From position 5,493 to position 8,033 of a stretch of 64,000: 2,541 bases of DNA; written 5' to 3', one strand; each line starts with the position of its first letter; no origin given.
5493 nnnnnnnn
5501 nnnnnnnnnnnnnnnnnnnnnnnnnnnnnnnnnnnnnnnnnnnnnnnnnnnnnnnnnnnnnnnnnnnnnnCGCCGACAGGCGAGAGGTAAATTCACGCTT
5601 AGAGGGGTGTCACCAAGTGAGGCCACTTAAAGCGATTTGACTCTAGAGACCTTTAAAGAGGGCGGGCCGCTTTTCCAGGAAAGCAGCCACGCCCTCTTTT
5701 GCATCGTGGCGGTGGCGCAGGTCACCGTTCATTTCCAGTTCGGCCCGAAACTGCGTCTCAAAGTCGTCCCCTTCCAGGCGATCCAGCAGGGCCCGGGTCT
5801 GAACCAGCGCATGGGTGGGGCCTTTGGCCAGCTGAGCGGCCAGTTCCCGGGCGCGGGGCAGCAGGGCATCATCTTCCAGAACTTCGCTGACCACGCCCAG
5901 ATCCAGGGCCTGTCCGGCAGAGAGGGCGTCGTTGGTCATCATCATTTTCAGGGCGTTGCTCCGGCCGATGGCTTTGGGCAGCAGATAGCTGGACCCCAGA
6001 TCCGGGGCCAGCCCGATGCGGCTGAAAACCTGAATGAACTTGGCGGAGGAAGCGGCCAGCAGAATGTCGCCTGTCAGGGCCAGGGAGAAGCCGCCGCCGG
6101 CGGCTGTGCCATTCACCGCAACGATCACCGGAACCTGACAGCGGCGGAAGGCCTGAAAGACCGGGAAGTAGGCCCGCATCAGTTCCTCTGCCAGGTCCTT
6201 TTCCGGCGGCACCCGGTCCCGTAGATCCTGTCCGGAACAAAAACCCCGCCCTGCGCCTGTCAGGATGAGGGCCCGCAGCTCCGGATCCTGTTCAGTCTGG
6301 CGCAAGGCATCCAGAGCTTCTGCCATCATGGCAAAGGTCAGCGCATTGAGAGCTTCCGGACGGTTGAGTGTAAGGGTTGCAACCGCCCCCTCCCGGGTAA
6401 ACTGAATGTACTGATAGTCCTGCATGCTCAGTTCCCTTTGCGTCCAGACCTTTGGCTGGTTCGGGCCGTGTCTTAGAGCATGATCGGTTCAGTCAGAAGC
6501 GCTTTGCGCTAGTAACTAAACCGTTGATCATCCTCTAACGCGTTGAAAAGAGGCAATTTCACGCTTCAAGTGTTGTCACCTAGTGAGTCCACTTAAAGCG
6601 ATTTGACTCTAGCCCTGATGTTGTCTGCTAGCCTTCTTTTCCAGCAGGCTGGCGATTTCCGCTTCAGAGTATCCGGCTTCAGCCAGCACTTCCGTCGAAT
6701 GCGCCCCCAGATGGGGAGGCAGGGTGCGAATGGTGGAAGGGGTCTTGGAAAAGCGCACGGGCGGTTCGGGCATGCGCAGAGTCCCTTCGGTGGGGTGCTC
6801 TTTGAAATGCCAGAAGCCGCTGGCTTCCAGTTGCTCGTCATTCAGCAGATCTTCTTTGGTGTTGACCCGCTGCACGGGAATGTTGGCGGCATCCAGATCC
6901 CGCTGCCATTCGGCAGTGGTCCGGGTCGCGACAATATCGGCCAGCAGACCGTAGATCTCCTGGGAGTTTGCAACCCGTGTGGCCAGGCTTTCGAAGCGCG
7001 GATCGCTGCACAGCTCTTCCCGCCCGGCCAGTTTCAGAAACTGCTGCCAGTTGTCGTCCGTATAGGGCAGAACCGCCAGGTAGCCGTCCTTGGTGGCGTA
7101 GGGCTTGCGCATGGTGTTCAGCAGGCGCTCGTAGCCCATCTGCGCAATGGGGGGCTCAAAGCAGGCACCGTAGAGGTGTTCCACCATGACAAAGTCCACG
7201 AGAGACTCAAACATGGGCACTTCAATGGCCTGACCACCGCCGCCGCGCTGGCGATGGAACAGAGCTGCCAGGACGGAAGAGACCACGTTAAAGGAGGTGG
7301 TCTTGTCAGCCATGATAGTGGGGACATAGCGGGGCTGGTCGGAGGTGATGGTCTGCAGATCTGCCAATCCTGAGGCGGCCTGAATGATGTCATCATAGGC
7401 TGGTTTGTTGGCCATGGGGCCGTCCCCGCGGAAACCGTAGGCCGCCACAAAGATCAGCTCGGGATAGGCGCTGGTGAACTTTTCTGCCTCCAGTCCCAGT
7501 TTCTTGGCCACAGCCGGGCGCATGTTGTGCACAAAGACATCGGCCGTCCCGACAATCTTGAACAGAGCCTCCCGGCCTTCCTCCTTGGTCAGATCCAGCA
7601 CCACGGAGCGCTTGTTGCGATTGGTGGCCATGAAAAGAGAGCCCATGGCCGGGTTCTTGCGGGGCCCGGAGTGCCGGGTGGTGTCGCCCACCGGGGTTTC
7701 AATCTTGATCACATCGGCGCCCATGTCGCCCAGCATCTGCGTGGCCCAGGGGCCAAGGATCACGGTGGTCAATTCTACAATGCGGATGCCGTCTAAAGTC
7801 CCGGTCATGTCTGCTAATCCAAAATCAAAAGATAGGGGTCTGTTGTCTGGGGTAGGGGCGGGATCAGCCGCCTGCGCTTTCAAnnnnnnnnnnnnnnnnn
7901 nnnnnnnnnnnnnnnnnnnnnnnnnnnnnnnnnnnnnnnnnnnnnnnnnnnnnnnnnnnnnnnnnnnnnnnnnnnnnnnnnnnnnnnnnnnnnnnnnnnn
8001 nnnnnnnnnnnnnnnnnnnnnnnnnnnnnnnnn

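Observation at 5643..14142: CoA-ester catabolic island with two family-III CoA-transferases flanking a CitE-like lyase plus a beta-oxidation-like set; substrate not deducible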

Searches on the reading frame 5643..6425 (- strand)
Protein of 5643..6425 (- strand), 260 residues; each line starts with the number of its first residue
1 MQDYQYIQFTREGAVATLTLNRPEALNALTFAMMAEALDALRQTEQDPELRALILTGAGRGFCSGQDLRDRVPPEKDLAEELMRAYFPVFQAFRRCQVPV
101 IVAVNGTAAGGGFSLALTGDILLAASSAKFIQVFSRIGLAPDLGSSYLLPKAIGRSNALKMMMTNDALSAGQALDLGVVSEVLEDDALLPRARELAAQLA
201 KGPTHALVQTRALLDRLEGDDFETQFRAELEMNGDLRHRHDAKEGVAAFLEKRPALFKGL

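Call 3: search_protein_families(library=pfam, proteins=[window:5643-6425:-])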
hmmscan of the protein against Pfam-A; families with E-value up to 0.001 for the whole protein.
window:5643-6425:- (260 aa): 2 families
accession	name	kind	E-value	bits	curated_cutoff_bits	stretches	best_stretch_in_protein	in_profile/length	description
PF00378.25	ECH_1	-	1.1e-62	212.1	27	1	11-258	2-249/251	Enoyl-CoA hydratase/isomerase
PF16113.10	ECH_2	-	7.9e-33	114.8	27.2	1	16-195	2-184/335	Enoyl-CoA hydratase/isomerase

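Call 4: search_protein_families(library=ncbifam, proteins=[window:5643-6425:-])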
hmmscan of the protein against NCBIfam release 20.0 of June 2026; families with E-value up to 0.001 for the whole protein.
window:5643-6425:- (260 aa): 73 families (the best 25 are shown)
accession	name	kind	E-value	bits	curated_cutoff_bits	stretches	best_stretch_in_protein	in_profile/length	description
NF004635.0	PRK05981.1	equivalog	2.1e-73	247.1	351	1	3-259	2-265/266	enoyl-CoA hydratase/isomerase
TIGR02280.1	PaaB1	equivalog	4.1e-71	239.5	345.15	1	10-259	4-255/256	2-(1,2-epoxy-1,2-dihydrophenyl)acetyl-CoA isomerase PaaG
NF046063.1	oxepin_alt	equivalog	2.5e-59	200.8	300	1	8-254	3-252/254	oxepin-CoA hydrolase, alternative type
NF005700.0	PRK07511.1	subfamily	6.8e-58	196.3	274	1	7-258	5-259/260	enoyl-CoA hydratase family protein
NF004840.0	PRK06190.1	equivalog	9.4e-58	195.8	253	1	6-246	5-244/260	enoyl-CoA hydratase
NF006109.0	PRK08260.1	subfamily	1.8e-57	194.8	320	2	93-259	109-277/296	enoyl-CoA hydratase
NF051848.1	EnCoAHydtEchA19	equivalog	2.1e-57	194.6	400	1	9-259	4-257/258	enoyl-CoA hydratase EchA19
NF006699.0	PRK09245.1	subfamily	2.1e-56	191.1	354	1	5-259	3-265/266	crotonase/enoyl-CoA hydratase family protein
NF006107.0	PRK08258.1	equivalog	6.8e-55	186.3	330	1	6-259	18-276/277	enoyl-CoA hydratase family protein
NF004857.0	PRK06210.1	equivalog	3e-54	184.3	341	1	5-259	8-274/275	enoyl-CoA hydratase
NF006007.0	PRK08138.1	subfamily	1.5e-51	175.3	355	1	11-259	14-260/261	enoyl-CoA hydratase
NF004725.0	PRK06072.1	equivalog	2.5e-49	168.2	293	1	8-259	3-247/248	enoyl-CoA hydratase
NF005804.0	PRK07659.1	equivalog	1.5e-48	165.5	311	1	3-259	4-259/260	enoyl-CoA hydratase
NF004525.0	PRK05870.1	equivalog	2.4e-48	165.3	285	1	5-231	3-228/249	enoyl-CoA hydratase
NF050134.1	TdecoylIsomFabM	equivalog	1.2e-47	162.6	400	1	4-259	1-260/261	trans-2-decenoyl-ACP isomerase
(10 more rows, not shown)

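Call 45: search_solved_structures(query=window:5643-6425:-, max_evalue=1e-25, show_alignments=3)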
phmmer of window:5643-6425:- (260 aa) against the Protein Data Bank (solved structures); distinct sequences matched with E-value up to 1e-25: 72 (the best 60 are shown).
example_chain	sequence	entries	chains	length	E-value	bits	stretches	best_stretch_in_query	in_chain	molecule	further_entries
4fzw_C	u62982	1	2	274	7.8e-58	199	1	11-259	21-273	1,2-epoxyphenylacetyl-CoA isomerase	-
6sl9_AAA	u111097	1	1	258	7.1e-53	182.8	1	10-259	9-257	Enoyl-CoA hydratase/carnithine racemase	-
6slb_AAA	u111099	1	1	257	8e-53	182.6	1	10-259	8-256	Enoyl-CoA hydratase/carnithine racemase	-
3hrx_A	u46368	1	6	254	9.3e-53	182.4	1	11-259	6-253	Probable enoyl-CoA hydratase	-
6sla_AAA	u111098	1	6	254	3.7e-52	180.4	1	11-259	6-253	Enoyl-CoA hydratase/carnithine racemase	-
2ej5_A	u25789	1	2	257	2.1e-50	174.7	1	4-259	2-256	Enoyl-CoA hydratase subunit II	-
3g64_A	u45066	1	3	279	4e-42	147.6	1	7-259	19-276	Putative enoyl-CoA hydratase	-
5ve2_A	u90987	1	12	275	4.7e-40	140.8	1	12-255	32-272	Enoyl-CoA hydratase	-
4mi2_A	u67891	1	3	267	4.9e-39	137.5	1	12-259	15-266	Putative enoyl-CoA hydratase/isomerase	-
5ylo_A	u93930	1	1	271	7.7e-39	136.8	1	3-259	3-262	Probable enoyl-CoA hydratase/isomerase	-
7mcm_A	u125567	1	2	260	1.2e-38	136.3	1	8-214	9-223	Enoyl-CoA hydratase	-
4jfc_A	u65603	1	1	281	1.2e-38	136.3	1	7-255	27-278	Enoyl-CoA hydratase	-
6ijk_A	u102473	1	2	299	1.8e-38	135.7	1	5-257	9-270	Enoyl-CoA hydratase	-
2pbp_A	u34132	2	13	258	3.3e-37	131.5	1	3-259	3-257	Enoyl-CoA hydratase subunit I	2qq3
6lvp_A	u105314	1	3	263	6e-37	130.6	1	14-259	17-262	Enoyl-CoA hydratase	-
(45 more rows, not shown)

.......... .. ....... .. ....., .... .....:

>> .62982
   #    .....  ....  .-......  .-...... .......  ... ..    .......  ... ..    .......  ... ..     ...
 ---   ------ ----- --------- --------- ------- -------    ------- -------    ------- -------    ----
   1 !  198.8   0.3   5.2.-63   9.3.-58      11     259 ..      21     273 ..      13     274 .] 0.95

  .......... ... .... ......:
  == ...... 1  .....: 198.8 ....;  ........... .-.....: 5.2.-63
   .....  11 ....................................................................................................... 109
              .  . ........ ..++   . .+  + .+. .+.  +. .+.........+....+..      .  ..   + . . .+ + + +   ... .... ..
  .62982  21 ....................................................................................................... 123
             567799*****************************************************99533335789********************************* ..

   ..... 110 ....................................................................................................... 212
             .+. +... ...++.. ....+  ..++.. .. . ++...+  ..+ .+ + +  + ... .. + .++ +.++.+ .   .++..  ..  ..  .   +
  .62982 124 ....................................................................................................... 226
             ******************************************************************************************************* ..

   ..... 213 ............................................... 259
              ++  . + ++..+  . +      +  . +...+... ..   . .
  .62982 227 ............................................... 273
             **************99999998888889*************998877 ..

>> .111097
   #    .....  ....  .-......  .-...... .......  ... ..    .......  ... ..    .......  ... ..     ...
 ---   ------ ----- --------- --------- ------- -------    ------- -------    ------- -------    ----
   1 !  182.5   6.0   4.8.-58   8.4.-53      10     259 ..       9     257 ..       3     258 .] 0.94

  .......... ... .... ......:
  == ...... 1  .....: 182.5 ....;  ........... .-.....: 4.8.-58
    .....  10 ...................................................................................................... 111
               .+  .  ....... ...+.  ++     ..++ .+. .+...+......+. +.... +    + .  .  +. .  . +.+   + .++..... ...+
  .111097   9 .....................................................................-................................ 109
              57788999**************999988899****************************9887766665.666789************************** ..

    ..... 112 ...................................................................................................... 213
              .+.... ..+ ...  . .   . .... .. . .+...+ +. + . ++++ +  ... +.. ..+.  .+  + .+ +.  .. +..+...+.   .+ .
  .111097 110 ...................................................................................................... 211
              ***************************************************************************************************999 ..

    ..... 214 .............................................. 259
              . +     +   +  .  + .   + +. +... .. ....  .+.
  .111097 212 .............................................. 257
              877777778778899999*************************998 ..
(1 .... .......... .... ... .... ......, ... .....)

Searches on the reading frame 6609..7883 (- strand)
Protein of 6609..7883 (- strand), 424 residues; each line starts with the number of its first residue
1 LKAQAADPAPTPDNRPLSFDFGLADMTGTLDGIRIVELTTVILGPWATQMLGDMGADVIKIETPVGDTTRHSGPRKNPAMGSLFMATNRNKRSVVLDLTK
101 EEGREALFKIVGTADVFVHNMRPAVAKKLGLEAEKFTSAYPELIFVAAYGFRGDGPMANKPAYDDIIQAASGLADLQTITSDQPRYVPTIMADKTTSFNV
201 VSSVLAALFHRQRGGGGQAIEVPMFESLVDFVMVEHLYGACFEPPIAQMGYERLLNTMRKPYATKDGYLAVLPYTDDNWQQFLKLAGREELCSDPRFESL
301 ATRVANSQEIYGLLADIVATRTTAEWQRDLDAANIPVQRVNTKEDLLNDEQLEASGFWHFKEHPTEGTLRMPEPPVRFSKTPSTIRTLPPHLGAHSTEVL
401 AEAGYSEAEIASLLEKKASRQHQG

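Call 3: search_protein_families(library=pfam, proteins=[window:6609-7883:-])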
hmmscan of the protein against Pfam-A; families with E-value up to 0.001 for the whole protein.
window:6609-7883:- (424 aa): 1 family
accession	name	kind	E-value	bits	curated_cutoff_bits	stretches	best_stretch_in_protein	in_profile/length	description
PF02515.22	CoA_transf_3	-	3.6e-109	365.7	23.3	1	30-396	1-366/366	CoA-transferase family III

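Call 4: search_protein_families(library=ncbifam, proteins=[window:6609-7883:-])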
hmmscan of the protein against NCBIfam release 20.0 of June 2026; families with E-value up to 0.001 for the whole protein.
window:6609-7883:- (424 aa): 7 families
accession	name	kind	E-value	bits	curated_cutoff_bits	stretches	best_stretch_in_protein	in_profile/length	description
NF003809.0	PRK05398.1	subfamily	3.2e-63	213.7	442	2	27-234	2-210/416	formyl-CoA transferase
NF052585.1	SucGlutTfsCaiB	equivalog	8.2e-62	209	750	1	29-404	7-389/394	succinate--glutarate CoA-transferase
TIGR03253.1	oxalate_frc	equivalog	4.5e-58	196.9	504.2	2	29-234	3-209/416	formyl-CoA transferase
NF041294.1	Scnl_mescCoAtase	equivalog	2.7e-55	188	700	1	28-400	2-380/381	succinyl-CoA:mesaconate CoA-transferase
NF002914.1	PRK03525.1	equivalog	4.4e-48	164.2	413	1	27-418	7-396/400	L-carnitine CoA-transferase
NF008511.0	PRK11430.1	equivalog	9.8e-46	156.6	522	1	25-356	5-336/381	CoA:oxalate CoA-transferase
TIGR04253.1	mesacon_CoA_iso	equivalog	3.5e-19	69.1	725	1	28-416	1-397/403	2-methylfumaryl-CoA isomerase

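Call 19: search_solved_structures(query=window:6609-7808:-, max_evalue=1e-20)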
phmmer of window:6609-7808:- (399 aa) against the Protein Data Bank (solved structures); distinct sequences matched with E-value up to 1e-20: 32.
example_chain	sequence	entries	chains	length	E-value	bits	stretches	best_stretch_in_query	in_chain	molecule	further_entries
9br7_A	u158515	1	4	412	9.5e-50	173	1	5-398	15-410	Succinate--hydroxymethylglutarate CoA-transferase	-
4ed9_A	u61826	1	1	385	1.7e-49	172.2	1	4-377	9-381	CAIB/BAIF family protein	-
9br6_A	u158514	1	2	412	3.1e-49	171.4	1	5-398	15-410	Succinate--hydroxymethylglutarate CoA-transferase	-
5yit_A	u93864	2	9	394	4.2e-49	170.9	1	4-376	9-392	CoA transferase III | Uncharacterized protein Rv3272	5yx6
5yiy_A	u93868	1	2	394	4.7e-48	167.4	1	4-376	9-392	CoA transferase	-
1pqy_A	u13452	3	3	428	1.6e-44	155.8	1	4-207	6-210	Hypothetical protein yfdW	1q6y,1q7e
1pt5_A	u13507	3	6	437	2e-44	155.5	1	3-207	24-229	Hypothetical protein yfdW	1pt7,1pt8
10uh_A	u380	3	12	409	1.1e-41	146.5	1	5-389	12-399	Formyl-coenzyme a transferase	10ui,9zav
3ubm_A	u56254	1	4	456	3.5e-38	135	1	4-208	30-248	Formyl-CoA:oxalate CoA-transferase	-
4hl6_A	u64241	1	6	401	1.7e-37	132.7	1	3-329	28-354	Uncharacterized protein YfdE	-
9fn0_B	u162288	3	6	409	5e-37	131.2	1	4-390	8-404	Subunit of Benzylsuccinate CoA-transferase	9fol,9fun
9fn0_A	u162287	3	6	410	5.6e-34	121.1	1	8-393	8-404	Subunit of Benzylsuccinate CoA-transferase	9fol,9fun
2vjo_A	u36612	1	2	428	3.7e-32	115.1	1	1-209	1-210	FORMYL-COENZYME A TRANSFERASE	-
2vjq_A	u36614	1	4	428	3.9e-32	115.1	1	1-209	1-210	FORMYL-COENZYME A TRANSFERASE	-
1p5h_A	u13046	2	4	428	5.1e-32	114.7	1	1-209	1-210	Formyl-coenzyme A transferase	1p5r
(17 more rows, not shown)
